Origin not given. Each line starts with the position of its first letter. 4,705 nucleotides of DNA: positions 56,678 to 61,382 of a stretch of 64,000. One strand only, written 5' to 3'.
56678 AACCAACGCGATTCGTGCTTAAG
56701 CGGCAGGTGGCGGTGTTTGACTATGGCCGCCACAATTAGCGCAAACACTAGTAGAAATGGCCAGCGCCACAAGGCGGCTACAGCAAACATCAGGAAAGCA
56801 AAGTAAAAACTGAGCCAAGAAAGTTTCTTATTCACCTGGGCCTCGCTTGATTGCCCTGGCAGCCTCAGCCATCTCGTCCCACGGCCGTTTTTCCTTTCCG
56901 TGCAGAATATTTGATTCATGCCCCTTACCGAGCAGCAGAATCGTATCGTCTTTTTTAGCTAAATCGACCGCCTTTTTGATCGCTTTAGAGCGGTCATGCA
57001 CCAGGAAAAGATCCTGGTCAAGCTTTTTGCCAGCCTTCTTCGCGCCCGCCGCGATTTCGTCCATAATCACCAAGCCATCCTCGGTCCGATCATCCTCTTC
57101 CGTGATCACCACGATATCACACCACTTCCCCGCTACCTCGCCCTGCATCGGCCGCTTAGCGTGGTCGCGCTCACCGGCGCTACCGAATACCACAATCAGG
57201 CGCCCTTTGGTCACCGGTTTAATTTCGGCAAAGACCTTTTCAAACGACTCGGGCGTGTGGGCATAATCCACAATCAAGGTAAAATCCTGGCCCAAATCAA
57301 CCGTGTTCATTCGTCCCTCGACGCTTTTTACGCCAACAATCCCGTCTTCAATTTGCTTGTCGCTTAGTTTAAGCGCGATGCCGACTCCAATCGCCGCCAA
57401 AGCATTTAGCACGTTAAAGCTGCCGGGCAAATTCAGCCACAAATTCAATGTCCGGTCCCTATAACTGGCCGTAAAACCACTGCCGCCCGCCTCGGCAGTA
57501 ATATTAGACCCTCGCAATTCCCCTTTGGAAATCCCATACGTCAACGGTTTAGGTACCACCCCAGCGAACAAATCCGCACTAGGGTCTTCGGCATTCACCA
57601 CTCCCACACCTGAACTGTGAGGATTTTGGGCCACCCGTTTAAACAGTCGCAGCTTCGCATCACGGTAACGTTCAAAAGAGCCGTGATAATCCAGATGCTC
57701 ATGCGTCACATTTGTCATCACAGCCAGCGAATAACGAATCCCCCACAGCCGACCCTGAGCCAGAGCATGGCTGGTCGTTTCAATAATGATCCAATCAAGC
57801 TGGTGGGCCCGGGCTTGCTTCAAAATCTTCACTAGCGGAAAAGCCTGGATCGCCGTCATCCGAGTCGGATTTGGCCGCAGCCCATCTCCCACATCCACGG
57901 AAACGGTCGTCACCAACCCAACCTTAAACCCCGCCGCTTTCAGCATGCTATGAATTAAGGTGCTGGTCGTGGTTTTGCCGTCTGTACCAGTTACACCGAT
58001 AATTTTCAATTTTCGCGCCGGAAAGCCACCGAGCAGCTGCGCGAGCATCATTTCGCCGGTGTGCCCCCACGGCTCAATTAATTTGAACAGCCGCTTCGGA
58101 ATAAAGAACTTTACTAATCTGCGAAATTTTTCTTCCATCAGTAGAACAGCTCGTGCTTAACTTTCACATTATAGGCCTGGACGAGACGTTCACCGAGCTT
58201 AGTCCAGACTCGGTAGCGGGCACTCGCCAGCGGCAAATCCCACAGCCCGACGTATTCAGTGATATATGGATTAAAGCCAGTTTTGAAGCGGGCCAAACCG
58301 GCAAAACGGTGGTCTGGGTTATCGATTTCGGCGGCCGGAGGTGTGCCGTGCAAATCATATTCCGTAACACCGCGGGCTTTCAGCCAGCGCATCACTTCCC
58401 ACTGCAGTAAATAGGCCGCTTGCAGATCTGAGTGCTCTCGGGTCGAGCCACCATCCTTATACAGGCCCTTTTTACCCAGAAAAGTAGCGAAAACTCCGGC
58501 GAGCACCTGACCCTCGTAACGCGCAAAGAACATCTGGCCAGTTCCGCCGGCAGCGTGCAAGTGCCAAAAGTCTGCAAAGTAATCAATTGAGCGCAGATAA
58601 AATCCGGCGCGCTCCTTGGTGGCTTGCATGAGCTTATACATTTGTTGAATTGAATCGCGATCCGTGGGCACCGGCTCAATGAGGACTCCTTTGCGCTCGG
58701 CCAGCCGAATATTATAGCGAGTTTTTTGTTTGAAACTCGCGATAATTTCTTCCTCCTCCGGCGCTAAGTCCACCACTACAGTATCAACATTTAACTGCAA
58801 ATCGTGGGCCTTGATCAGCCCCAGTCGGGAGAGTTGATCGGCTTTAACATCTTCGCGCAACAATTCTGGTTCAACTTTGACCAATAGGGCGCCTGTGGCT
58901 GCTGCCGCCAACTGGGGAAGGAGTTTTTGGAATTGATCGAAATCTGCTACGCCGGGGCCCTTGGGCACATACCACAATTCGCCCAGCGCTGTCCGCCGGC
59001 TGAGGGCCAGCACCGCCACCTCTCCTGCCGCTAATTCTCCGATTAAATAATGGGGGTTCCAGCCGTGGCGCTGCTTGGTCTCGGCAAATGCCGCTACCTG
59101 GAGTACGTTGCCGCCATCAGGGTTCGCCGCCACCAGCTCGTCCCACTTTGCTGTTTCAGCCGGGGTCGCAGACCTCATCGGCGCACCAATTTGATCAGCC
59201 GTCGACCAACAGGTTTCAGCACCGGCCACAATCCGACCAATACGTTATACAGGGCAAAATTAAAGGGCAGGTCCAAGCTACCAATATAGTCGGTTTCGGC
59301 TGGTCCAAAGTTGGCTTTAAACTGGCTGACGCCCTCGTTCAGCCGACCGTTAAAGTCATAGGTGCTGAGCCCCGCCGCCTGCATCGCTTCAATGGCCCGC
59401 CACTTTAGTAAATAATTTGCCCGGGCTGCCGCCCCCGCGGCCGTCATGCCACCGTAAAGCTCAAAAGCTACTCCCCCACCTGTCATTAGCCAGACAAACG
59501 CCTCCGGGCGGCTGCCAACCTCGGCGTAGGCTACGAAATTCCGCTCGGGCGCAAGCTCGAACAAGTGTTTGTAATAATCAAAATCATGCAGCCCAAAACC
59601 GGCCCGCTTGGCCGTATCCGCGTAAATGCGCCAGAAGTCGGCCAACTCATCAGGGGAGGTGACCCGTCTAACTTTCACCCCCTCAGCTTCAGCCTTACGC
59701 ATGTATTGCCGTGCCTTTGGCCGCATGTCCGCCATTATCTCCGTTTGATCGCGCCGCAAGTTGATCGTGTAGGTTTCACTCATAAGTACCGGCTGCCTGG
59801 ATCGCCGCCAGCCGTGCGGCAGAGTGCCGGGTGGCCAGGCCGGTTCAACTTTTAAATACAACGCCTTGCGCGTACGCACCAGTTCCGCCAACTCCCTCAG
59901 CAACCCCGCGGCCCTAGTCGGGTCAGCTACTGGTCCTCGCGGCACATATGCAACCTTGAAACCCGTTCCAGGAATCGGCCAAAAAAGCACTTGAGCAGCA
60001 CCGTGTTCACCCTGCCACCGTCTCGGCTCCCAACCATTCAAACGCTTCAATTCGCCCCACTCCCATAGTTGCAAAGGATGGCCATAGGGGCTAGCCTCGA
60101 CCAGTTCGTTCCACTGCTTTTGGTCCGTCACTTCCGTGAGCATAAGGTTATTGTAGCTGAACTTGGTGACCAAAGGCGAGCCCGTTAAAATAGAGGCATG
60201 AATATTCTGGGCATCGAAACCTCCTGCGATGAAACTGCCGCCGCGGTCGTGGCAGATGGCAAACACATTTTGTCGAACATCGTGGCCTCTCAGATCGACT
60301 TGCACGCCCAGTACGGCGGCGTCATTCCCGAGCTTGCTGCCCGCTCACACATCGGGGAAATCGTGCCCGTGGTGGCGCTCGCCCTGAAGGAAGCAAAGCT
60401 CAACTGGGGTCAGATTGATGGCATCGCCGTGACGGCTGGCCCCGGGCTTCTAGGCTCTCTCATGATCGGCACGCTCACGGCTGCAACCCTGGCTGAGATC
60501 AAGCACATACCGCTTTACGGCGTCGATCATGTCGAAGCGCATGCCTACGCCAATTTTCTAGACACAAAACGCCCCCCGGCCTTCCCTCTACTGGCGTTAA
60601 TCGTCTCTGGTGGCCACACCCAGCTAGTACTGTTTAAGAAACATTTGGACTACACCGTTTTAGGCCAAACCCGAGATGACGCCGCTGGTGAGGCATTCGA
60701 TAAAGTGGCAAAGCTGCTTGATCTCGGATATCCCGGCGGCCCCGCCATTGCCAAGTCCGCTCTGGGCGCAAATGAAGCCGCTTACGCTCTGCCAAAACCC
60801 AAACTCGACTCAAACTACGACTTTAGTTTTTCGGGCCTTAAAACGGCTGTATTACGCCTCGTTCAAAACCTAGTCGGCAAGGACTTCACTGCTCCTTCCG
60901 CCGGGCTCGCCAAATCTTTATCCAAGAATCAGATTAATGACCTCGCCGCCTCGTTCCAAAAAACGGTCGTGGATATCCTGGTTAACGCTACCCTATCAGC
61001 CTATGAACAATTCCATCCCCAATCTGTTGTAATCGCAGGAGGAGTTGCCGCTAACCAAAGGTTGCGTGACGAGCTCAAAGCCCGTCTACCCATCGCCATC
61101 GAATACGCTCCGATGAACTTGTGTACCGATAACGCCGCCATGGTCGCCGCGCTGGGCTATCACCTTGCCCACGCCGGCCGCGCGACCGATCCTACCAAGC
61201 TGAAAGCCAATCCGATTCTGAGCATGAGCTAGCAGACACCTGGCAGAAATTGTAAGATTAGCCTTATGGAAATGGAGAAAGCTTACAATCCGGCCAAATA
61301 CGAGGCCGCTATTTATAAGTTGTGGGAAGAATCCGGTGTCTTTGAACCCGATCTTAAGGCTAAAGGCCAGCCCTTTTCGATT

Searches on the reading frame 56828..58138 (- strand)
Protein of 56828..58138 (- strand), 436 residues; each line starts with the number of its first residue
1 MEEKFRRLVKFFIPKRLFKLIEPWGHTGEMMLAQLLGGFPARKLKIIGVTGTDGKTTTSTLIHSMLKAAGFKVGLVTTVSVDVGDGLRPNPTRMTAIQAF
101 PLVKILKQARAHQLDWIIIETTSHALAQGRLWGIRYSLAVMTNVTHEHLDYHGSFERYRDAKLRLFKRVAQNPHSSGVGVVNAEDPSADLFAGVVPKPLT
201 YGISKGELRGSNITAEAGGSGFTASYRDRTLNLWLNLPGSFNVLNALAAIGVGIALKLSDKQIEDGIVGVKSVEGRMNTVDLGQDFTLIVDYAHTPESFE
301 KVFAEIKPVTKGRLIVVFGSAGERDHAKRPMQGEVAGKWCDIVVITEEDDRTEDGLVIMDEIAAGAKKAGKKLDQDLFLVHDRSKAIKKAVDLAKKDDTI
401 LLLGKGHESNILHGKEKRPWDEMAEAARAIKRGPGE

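Call 50: search_protein_families(library=pfam, proteins=[window:56828-58138:-], max_evalue=0.00001)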
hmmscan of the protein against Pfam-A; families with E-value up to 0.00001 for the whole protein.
window:56828-58138:- (436 aa): 2 families
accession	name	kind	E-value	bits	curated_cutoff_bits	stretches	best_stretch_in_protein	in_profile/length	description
PF08245.18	Mur_ligase_M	-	7.2e-43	147.3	24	1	49-252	1-199/200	Mur ligase middle domain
PF02875.26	Mur_ligase_C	-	1.5e-28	100.6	28.4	1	275-406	1-127/127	Mur ligase, glutamate ligase domain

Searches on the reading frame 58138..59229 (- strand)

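Call 50: search_protein_families(library=pfam, proteins=[window:58138-59229:-], max_evalue=0.00001)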
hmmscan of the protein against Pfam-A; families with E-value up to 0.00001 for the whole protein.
window:58138-59229:- (363 aa): 2 families
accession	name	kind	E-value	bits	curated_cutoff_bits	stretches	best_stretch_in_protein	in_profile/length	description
PF02388.22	FemAB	-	2.1e-35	122.8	24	2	241-342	306-401/406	FemAB family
PF13480.13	Acetyltransf_6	-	6.2e-18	65.8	22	1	165-295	2-136/143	Acetyltransferase (GNAT) domain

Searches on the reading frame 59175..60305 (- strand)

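Call 50: search_protein_families(library=pfam, proteins=[window:59175-60305:-], max_evalue=0.00001)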
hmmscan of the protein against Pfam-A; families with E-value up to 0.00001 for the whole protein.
window:59175-60305:- (376 aa): 2 families
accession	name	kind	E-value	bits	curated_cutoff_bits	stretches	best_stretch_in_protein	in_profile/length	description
PF02388.22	FemAB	-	3.1e-32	112.4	24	3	178-262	153-237/406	FemAB family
PF13480.13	Acetyltransf_6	-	2.3e-14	54.2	22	1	194-330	3-142/143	Acetyltransferase (GNAT) domain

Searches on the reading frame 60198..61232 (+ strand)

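Call 50: search_protein_families(library=pfam, proteins=[window:60198-61232:+], max_evalue=0.00001)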
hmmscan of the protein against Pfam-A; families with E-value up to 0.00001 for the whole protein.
window:60198-61232:+ (344 aa): 3 families
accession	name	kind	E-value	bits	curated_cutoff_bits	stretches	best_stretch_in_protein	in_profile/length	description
PF00814.31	TsaD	-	3.6e-89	299.4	24.8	1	23-317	1-263/264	tRNA N6-adenosine threonylcarbamoyltransferase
PF22521.2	HypF_C_2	-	5.4e-07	30.1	27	1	236-297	155-217/241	Carbamoyltransferase, Kae1-like Domain, second subdomain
PF02543.21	Carbam_trans_N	-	2e-06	27.9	24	0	231-293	260-320/346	Carbamoyltransferase N-terminus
